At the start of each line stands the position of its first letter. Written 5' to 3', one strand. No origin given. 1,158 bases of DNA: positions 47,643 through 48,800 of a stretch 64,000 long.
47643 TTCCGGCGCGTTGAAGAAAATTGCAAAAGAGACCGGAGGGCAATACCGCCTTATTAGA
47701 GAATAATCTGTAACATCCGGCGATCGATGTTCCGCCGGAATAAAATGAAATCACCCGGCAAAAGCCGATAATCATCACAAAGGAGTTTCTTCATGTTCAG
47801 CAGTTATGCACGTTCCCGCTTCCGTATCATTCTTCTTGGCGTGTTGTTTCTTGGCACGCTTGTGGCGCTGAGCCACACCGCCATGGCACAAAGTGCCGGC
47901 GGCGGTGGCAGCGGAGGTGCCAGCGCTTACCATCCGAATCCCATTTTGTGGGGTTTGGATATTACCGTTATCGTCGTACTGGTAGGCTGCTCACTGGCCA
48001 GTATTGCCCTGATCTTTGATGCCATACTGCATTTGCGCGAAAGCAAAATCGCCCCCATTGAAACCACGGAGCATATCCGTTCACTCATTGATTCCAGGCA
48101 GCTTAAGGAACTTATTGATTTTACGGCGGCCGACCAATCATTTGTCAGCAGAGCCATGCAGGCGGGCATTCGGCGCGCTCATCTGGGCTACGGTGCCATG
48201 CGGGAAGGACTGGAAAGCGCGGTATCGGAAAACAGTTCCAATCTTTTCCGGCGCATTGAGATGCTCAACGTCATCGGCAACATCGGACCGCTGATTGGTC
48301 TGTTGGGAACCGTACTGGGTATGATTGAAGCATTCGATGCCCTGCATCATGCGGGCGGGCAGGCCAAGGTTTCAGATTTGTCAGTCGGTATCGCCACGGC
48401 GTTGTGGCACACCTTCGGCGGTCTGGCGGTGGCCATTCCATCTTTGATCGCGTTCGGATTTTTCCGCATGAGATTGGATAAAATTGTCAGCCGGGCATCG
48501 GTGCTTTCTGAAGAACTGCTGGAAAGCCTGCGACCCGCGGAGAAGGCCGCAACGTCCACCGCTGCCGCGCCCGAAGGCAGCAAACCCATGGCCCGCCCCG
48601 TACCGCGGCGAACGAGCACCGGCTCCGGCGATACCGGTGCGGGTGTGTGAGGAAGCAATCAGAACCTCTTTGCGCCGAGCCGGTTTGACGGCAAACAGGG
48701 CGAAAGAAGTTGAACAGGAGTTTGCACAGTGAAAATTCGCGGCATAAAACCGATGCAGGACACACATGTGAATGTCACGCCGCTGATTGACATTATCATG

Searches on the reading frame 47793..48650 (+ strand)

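Call 53: search_protein_families(library=pfam, proteins=[window:47793-48650:+], max_evalue=0.000001)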
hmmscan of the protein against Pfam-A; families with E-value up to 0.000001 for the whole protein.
window:47793-48650:+ (285 aa): 1 family
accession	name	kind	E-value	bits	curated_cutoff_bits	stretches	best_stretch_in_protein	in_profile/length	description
PF01618.21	MotA_ExbB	-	3.5e-26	91.9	22.9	1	118-234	6-124/127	MotA/TolQ/ExbB proton channel family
